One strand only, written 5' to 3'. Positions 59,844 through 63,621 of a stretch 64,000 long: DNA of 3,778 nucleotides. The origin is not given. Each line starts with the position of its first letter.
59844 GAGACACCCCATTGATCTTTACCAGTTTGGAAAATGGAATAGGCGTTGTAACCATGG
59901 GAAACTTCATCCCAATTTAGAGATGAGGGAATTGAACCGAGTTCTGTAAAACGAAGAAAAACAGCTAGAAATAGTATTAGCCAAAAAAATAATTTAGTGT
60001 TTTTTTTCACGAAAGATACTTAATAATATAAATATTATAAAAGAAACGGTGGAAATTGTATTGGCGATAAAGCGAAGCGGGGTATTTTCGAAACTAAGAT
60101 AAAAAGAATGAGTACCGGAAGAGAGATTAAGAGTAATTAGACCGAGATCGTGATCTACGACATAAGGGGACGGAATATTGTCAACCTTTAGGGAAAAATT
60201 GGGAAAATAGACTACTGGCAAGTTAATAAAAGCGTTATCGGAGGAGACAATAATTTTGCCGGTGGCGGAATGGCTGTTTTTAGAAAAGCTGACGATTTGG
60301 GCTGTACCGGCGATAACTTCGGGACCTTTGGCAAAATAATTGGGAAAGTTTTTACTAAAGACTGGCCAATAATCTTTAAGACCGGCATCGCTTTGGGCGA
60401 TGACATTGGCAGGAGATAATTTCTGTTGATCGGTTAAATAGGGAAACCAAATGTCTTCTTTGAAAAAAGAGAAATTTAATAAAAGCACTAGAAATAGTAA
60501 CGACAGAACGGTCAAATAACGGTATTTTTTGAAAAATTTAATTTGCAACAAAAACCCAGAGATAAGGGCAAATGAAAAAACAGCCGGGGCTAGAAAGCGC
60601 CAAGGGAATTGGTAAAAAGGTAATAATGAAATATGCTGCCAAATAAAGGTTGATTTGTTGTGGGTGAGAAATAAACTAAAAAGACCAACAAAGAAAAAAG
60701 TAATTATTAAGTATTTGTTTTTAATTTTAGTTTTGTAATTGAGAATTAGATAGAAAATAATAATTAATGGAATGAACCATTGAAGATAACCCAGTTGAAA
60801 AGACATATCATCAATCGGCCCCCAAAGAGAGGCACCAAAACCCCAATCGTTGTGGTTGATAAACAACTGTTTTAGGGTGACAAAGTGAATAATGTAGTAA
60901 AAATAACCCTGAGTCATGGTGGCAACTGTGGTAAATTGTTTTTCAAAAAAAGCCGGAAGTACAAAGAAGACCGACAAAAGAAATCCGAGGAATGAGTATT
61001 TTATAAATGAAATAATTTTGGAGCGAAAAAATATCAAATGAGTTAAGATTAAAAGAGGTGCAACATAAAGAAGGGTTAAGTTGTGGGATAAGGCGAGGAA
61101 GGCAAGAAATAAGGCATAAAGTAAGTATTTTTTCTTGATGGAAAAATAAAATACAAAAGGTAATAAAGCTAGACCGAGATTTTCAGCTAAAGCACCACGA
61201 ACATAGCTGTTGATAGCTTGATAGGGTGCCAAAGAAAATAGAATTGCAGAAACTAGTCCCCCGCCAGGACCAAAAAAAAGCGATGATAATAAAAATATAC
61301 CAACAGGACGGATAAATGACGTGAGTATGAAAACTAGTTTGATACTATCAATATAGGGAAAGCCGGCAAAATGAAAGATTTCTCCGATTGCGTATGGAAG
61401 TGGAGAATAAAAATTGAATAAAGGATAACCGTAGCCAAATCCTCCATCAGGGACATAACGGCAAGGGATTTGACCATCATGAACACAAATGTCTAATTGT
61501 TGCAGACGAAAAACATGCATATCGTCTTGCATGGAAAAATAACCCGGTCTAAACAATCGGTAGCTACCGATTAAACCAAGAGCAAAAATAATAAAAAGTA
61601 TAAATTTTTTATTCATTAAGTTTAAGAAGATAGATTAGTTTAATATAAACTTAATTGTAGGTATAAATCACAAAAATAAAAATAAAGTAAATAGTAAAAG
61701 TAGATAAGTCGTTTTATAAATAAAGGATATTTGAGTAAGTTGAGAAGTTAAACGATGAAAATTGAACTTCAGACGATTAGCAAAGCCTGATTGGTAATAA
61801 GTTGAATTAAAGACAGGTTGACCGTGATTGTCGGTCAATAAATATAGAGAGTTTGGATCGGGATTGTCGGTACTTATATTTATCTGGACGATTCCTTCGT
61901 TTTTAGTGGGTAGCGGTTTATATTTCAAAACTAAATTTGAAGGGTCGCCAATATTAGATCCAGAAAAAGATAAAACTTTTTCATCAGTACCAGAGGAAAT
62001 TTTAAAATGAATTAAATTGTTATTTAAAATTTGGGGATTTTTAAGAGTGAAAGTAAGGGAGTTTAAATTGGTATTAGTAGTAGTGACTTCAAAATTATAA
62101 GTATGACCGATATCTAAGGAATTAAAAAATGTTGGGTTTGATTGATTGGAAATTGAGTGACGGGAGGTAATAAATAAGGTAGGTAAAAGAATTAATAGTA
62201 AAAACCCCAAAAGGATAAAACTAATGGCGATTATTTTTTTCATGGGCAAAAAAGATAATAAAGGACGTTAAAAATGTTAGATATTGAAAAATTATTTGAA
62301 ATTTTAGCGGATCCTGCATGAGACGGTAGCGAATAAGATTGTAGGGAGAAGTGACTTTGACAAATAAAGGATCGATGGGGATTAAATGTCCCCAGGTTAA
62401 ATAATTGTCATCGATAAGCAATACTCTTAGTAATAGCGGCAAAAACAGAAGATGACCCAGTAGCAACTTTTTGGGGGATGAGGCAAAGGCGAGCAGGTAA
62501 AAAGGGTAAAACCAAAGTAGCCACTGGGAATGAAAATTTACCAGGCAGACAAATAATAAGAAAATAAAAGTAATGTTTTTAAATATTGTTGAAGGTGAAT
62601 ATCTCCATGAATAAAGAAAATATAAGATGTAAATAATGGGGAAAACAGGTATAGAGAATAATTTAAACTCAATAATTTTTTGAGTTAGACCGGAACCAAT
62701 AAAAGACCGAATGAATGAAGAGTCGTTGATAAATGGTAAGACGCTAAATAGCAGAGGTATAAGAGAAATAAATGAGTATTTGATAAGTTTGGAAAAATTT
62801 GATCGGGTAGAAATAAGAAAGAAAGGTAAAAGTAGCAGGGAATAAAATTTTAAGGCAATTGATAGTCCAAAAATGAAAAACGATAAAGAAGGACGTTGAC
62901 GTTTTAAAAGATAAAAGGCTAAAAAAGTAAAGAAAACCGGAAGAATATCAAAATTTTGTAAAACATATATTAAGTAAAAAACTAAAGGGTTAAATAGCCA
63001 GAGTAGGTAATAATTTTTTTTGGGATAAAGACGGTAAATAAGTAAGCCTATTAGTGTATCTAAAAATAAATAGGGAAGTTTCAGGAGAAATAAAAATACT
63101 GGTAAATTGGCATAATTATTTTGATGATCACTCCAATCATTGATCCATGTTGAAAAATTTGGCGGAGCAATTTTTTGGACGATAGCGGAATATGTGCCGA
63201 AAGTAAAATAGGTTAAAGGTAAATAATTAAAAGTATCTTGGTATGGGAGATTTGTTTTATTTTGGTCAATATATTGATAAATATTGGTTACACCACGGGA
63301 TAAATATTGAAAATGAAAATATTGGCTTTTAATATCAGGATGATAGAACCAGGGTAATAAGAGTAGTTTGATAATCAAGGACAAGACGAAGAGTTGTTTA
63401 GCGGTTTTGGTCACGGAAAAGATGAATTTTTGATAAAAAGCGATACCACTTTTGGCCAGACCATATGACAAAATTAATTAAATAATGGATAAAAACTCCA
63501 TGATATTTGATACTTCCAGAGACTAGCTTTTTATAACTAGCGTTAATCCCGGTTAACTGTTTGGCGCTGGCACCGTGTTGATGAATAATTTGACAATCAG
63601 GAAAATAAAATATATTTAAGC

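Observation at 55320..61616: Tandem array of three PMT/ArnT-like GT-C paralogs plus a fourth related membrane protein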

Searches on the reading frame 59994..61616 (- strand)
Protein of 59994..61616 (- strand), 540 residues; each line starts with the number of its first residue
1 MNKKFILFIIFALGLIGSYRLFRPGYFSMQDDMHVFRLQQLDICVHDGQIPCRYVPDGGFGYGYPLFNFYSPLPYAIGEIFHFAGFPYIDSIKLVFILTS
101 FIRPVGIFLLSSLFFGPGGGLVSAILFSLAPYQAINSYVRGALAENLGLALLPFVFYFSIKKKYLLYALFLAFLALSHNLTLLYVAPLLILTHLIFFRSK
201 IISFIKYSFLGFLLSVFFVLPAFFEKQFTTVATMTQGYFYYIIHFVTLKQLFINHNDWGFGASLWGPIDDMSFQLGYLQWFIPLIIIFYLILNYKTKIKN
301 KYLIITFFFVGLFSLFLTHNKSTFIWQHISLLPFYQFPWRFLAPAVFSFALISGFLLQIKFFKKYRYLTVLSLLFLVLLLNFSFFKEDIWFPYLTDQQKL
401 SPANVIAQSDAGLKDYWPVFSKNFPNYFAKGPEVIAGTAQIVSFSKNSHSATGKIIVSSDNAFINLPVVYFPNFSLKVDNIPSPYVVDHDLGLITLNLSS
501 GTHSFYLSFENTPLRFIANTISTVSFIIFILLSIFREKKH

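Call 4: search_protein_families(library=pfam, proteins=[window:59994-61616:-], max_evalue=0.01)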
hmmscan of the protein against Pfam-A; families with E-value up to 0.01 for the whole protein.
window:59994-61616:- (540 aa): 0 families

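Call 10: search_protein_families(library=ncbifam, proteins=[window:59994-61616:-], max_evalue=0.01)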
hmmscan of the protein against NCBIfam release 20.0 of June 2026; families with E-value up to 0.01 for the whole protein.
window:59994-61616:- (540 aa): 0 families

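Call 15: find_homologous_proteins(query=window:59994-61616:-, max_evalue=0.00001)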
Query window:59994-61616:- (540 aa): 2672 proteins with E <= 0.00001 among 8000 candidates; the best 120 are listed.
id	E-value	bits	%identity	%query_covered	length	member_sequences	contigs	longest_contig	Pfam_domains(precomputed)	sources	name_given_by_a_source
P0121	0.0e+0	1188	100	100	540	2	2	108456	-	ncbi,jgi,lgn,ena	ncbi:MAG: hypothetical protein WC596_03205 [Candidatus Shapirobacteria bacterium]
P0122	1.8e-288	976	81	100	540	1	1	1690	-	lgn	-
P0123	3.8e-281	952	79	100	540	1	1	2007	-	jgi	jgi:hypothetical protein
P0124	4.7e-273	925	76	100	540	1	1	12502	-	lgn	-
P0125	2.6e-272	923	76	100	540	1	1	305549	-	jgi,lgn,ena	-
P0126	3.1e-214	731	60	100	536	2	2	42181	-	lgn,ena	-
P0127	4.0e-211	721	61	99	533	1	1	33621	-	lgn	-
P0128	4.0e-209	714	61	99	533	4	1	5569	-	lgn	-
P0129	9.3e-209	713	61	99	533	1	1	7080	-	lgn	-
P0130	1.1e-205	703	61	97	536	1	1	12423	-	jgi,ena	-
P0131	9.1e-198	677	60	98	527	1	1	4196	-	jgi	-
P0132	8.0e-197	674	58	100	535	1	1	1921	PF10131.16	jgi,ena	-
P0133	2.0e-193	662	58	100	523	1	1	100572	PF10131.16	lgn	-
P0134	1.3e-188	646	56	97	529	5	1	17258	-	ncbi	-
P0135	7.5e-184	631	54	100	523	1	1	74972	-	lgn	-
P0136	1.0e-181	624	54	99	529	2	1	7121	PF10131.16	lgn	-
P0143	6.8e-177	608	53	100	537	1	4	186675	PF10131.16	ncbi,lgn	-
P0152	4.6e-172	592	53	96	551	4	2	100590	PF10131.16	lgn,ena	-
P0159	9.7e-170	584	53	96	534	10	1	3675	PF10131.16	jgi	-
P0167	2.0e-168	580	51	96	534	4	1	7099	PF10131.16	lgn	-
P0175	7.2e-165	568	51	96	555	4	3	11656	PF10131.16,PF09586.17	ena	-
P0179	2.1e-164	567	51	97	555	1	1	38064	PF10131.16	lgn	-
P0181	4.6e-164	565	50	96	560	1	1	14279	PF10131.16,PF09586.17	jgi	-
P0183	6.0e-164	565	51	96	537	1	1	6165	PF09586.17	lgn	-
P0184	6.4e-164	565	52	97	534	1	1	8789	PF09586.17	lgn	-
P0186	2.2e-163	563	51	96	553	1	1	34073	PF10131.16,PF09586.17,PF13231.13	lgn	-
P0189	6.1e-163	562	52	97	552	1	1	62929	PF10131.16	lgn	-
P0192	1.3e-162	561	51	96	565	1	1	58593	PF10131.16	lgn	-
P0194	3.7e-162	559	51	97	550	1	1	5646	PF10131.16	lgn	-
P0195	9.0e-162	558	51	97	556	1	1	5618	PF10131.16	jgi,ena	-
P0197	2.0e-161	557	52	97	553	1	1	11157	PF10131.16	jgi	jgi:uncharacterized membrane protein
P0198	7.9e-161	555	50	99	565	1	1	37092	PF10131.16,PF09586.17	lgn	-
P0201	1.9e-159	550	50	98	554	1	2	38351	PF10131.16,PF09586.17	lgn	-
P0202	2.5e-159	550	51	93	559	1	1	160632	PF10131.16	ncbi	-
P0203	6.9e-159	548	49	100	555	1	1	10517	PF10131.16,PF09586.17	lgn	-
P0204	9.2e-159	548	50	100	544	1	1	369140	PF10131.16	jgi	jgi:hypothetical protein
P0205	1.3e-158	547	51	97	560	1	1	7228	PF10131.16,PF09586.17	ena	-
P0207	2.0e-158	547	52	93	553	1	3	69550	PF10131.16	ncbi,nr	ncbi:MAG: 6-pyruvoyl-tetrahydropterin synthase-related protein [Candidatus Shapirobacteria bacterium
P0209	2.4e-158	547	51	93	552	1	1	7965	PF10131.16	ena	-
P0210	3.6e-158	546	51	93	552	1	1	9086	PF10131.16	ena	-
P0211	4.8e-158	546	50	96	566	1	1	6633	PF10131.16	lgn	-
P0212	5.3e-158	545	51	99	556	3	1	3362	PF10131.16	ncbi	ncbi:MAG: 6-pyruvoyl-tetrahydropterin synthase-related protein [Patescibacteria group bacterium]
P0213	6.1e-158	545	51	93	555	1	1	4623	PF10131.16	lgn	-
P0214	7.2e-158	545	50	99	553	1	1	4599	PF10131.16,PF09586.17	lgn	-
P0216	8.6e-158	545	50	95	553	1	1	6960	PF10131.16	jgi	jgi:uncharacterized membrane protein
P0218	1.5e-157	544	49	97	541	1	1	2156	PF10131.16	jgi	jgi:uncharacterized membrane protein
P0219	1.8e-157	544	49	97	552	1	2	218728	PF10131.16,PF09586.17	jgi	jgi:uncharacterized membrane protein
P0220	2.3e-157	543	50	96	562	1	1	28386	PF10131.16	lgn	-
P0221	2.7e-157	543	50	95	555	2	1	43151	PF10131.16,PF09586.17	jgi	-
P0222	3.0e-157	543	49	93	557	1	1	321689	PF10131.16,PF09586.17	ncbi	-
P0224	5.2e-157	542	51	94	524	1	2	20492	PF10131.16,PF09586.17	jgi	-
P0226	6.5e-157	542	50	96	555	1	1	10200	PF10131.16,PF09586.17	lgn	-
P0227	1.0e-156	541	50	97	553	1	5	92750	PF10131.16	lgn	-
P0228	1.9e-156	540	50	94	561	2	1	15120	PF10131.16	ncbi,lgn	-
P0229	5.2e-156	539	51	96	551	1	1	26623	PF10131.16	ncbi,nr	ncbi:MAG: 6-pyruvoyl-tetrahydropterin synthase-related protein [Candidatus Shapirobacteria bacterium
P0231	6.5e-156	539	47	99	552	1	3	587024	PF10131.16,PF09586.17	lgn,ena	-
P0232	1.0e-155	538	49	96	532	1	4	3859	PF10131.16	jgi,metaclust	metaclust:\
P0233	2.2e-155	537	51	93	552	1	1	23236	PF10131.16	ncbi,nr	ncbi:MAG: 6-pyruvoyl-tetrahydropterin synthase-related protein [Candidatus Shapirobacteria bacterium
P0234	3.1e-155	536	52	94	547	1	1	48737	PF10131.16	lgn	-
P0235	3.8e-155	536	49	96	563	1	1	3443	PF10131.16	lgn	-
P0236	5.1e-155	536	51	93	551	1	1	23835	PF10131.16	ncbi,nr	ncbi:MAG: 6-pyruvoyl-tetrahydropterin synthase-related protein [Candidatus Shapirobacteria bacterium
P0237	9.5e-155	535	50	93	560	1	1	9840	PF10131.16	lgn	-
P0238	9.6e-155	535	49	91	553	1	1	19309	PF10131.16,PF09586.17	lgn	-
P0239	1.2e-154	534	50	96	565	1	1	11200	PF10131.16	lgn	-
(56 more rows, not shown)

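Call 20: search_solved_structures(query=A2, max_evalue=1, show_alignments=2)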
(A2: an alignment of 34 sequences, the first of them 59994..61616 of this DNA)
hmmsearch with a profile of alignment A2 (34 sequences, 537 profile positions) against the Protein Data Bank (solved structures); distinct sequences matched with E-value up to 1: 0.

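Call 37: predict_structure(alignment_id=A2)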
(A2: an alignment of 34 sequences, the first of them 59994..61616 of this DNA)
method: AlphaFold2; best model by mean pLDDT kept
length: 540 residues; sequences in the alignment: 34
mean_pLDDT: 85.2   pTM: 0.87
mean pLDDT of the five models: 85.2, 83.4, 83.0, 82.9, 82.2
residues with pLDDT >= 90: 296; 70-90: 149; 50-70: 78; < 50: 17
segments of 3 or more residues with pLDDT < 50: 233-238, 259-268
pLDDT, mean of each block of 10 residues (from residue 1): 96 93 74 78 82 69 65 93 93 95 98 97 97 83 91 97 96 94 92 91 95 94 76 50 75 59 42 82 96 90 95 92 88 81 95 96 96 96 71 62 62 63 77 94 91 96 92 89 90 92 94 89 96 72
secondary structure, 60 per line:
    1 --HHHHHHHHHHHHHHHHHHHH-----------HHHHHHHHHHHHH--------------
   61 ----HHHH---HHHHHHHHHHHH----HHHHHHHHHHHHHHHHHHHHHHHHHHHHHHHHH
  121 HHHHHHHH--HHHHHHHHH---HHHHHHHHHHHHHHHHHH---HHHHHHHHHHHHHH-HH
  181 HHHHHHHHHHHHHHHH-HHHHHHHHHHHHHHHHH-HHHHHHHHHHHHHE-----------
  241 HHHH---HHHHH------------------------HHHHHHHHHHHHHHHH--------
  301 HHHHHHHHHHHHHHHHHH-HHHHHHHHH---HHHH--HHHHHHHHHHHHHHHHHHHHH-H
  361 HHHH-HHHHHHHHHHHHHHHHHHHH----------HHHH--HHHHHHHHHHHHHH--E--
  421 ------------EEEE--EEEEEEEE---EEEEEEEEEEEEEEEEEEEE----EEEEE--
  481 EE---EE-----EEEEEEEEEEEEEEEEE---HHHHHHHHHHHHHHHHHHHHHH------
elements in order: H3-22 H34-46 H65-68 H72-83 H88-128 H131-139 H143-160 H164-177 H179-196 H198-214 H216-228 H241-244 H248-252 H277-292 H301-318 H320-328 H332-335 H338-358 H360-364 H366-385 H396-399 H402-415 E433-436 E439-446 E450-469 E474-478 E493-509 H513-534

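Call 40: fold_search(model_id=the predicted structure, library=pdb)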
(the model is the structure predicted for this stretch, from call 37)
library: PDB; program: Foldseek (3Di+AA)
matches with E <= 10: 284; with E <= 0.001: 0
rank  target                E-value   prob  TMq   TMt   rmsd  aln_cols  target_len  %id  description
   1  5f15                  1.3e-03  1.00  0.38  0.38   8.2       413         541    9  Crystal Structure of ArnT from Cupriavidus metallidurans bound to Undecaprenyl phosphate (released 2016-02-17)
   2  6s7o_A                2.4e-03  1.00  0.41  0.35  10.5       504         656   13  Cryo-EM structure of human oligosaccharyltransferase complex OST-A (released 2019-12-18)
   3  8if8_B                2.8e-03  1.00  0.42  0.37  14.2       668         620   12  Arabinosyltransferase AftA (released 2023-05-31)
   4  6ftg_5                2.9e-03  1.00  0.36  0.31  17.1       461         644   14  Subtomogram average of OST-containing ribosome-translocon complexes from canine rough microsomal membranes (released 2018-03-21)
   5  7oci_F                3.2e-03  1.00  0.40  0.35  13.4       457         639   16  Cryo-EM structure of yeast Ost6p containing oligosaccharyltransferase complex (released 2022-02-16)
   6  6s7t_A                3.8e-03  1.00  0.41  0.33  15.3       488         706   13  Cryo-EM structure of human oligosaccharyltransferase complex OST-B (released 2019-12-18)
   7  8pn9_A                4.8e-03  1.00  0.42  0.35  17.6       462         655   13  Structure of human oligosaccharyltransferase OST-A complex bound to NGI-1 (released 2024-05-08)
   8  9s6s_A                7.4e-03  1.00  0.40  0.40   7.5       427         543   11  Ternary cryo-EM structure of human ALG9 with Dol25-PP-GlcNAc2Man6, Dol25-P-Man and Fab (released 2026-03-18)
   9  8if8_C                8.8e-03  1.00  0.41  0.38  12.6       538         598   12  Arabinosyltransferase AftA (released 2023-05-31)
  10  9s6u_A                9.2e-03  1.00  0.43  0.43  16.6       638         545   10  Ternary cryo-EM structure of human ALG9 with Dol25-PP-GlcNAc2Man8, Dol25-P-Man and Fab (released 2026-03-18)
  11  8b6l_I                9.6e-03  1.00  0.39  0.32  17.5       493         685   14  Subtomogram average of the human Sec61-TRAP-OSTA-translocon (released 2022-12-07)
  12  9n9j_I                9.6e-03  1.00  0.32  0.26  18.8       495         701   13  Structure of a GRP94 folding intermediate engaged with a CCDC134- and FKBP11-bound secretory translocon (released 2025-11-19)
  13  8agc_A                1.0e-02  1.00  0.42  0.33  14.9       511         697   14  Structure of yeast oligosaccharylransferase complex with lipid-linked oligosaccharide and non-acceptor peptide bound (released 2022-12-07)
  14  8age_A                1.3e-02  1.00  0.45  0.38   7.6       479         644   13  Structure of yeast oligosaccharylransferase complex with acceptor peptide bound (released 2022-12-07)
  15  7e9s_A                1.3e-02  0.99  0.35  0.25  12.0       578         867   12  Archaeal oligosaccharyltransferase AglB from Archaeoglobus fulgidus in complex with an inhibitory peptide and a dolich (released 2021-09-08)
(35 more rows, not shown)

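Call 80: find_encoding_contigs(protein=P0121, flank=10000, max_places=2)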
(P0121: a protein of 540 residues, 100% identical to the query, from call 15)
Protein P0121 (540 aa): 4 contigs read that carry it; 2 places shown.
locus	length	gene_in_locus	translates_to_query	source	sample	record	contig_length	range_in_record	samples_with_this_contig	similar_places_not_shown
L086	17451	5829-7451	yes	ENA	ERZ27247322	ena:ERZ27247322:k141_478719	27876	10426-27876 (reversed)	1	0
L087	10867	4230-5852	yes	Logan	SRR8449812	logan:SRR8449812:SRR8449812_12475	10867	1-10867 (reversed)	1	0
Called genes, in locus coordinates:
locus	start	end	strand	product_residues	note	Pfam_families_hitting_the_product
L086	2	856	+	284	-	?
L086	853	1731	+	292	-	PF00535:Glycos_transf_2, PF10111:Glyco_tranf_2_2 (faint), PF13641:Glyco_tranf_2_3, PF13506:Glyco_transf_21 (weak)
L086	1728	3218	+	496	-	PF02366:PMT (weak), PF13231:PMT_2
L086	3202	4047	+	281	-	PF13641:Glyco_tranf_2_3, PF00535:Glycos_transf_2, PF10111:Glyco_tranf_2_2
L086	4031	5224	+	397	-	-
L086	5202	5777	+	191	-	-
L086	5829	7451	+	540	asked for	-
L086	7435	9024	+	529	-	PF02366:PMT (weak), PF13231:PMT_2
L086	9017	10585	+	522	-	-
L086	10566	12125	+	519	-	-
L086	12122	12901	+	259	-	PF00535:Glycos_transf_2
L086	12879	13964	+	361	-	PF13439:Glyco_transf_4 (weak), PF00534:Glycos_transf_1, PF13692:Glyco_trans_1_4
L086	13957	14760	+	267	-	PF00535:Glycos_transf_2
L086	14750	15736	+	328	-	PF00535:Glycos_transf_2 (weak), PF13632:Glyco_trans_2_3 (weak)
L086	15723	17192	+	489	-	PF04055:Radical_SAM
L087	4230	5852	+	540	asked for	-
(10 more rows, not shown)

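Call 81: search_protein_families(library=pfam, alignment_id=A2, max_evalue=0.01)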
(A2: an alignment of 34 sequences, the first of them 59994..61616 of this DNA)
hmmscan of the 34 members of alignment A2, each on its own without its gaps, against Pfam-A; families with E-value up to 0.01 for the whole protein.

A. member 1, window:59994-61616:- (540 aa): 0 families

B. families by the number of members that match (of 34 scanned): 3 families
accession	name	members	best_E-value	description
PF10131.15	PTPS_related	26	8.6e-15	6-pyruvoyl-tetrahydropterin synthase related domain; membrane protein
PF09586.16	YfhO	15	1.1e-07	Bacterial membrane protein YfhO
PF13231.12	PMT_2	5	2.6e-06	Dolichyl-phosphate-mannose-protein mannosyltransferase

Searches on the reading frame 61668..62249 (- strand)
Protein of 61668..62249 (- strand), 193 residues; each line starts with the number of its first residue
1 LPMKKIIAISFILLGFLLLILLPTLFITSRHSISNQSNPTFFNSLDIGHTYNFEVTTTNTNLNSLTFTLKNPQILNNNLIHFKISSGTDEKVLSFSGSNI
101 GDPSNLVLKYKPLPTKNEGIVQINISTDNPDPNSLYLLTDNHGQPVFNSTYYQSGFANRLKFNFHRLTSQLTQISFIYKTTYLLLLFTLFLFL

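Call 4: search_protein_families(library=pfam, proteins=[window:61668-62249:-], max_evalue=0.01)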
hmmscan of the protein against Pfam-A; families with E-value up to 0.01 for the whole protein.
window:61668-62249:- (193 aa): 1 family
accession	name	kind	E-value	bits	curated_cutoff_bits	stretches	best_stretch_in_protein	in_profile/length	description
PF25697.1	EBNA2_N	-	0.00046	20.5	27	0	39-89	2-55/58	EBNA-2 N-terminal dimerization domain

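Call 10: search_protein_families(library=ncbifam, proteins=[window:61668-62249:-], max_evalue=0.01)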
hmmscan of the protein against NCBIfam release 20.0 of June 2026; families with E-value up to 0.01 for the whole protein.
window:61668-62249:- (193 aa): 0 families

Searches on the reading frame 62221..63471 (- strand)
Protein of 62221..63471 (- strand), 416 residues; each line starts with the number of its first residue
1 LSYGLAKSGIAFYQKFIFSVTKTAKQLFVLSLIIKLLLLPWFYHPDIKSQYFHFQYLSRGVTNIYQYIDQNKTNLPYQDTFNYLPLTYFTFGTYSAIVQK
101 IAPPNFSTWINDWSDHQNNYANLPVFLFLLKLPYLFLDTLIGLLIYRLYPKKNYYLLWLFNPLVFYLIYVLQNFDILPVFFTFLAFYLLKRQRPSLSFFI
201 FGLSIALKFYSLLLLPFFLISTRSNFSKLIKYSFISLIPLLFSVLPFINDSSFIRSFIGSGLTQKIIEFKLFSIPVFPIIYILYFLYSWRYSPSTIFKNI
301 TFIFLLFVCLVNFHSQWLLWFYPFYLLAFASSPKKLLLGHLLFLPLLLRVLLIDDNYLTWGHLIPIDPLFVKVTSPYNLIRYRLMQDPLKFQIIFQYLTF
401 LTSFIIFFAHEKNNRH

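Call 4: search_protein_families(library=pfam, proteins=[window:62221-63471:-], max_evalue=0.01)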
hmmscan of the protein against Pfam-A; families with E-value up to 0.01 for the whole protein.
window:62221-63471:- (416 aa): 1 family
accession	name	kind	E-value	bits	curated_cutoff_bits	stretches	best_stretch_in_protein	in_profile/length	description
PF09594.16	GT87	-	9e-05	22.8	25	1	166-223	68-125/237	Glycosyltransferase family 87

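Call 10: search_protein_families(library=ncbifam, proteins=[window:62221-63471:-], max_evalue=0.01)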
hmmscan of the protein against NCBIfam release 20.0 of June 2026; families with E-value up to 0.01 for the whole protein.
window:62221-63471:- (416 aa): 0 families

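Call 71: search_protein_families(library=pfam, alignment_id=A3, max_evalue=0.01)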
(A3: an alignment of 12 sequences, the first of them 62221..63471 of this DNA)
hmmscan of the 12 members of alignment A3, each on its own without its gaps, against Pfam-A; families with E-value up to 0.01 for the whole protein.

A. member 1, window:62221-63471:- (416 aa): 1 family
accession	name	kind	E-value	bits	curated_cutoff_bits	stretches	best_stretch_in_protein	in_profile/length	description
PF09594.16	GT87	-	9e-05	22.8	25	1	166-223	68-125/237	Glycosyltransferase family 87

B. families by the number of members that match (of 12 scanned): 3 families
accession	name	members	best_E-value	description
PF09594.16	GT87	10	1.7e-09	Glycosyltransferase family 87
PF05007.19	Mannosyl_trans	2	1.3e-06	Mannosyltransferase (PIG-M)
PF03155.21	Alg6_Alg8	1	9.2e-05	ALG6, ALG8 glycosyltransferase family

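Call 72: search_solved_structures(query=A3, max_evalue=1)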
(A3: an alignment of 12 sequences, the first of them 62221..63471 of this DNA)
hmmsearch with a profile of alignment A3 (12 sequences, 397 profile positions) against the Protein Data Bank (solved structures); distinct sequences matched with E-value up to 1: 3.
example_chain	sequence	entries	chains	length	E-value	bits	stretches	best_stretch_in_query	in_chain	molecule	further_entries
9wno_A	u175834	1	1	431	3.9e-06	29.5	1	107-341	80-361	GPI mannosyltransferase 1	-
7p4i_A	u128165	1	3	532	0.21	13.9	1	235-362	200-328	Neutral amino acid transporter A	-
8oui_A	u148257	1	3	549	0.21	13.9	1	245-337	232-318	Neutral amino acid transporter B(0)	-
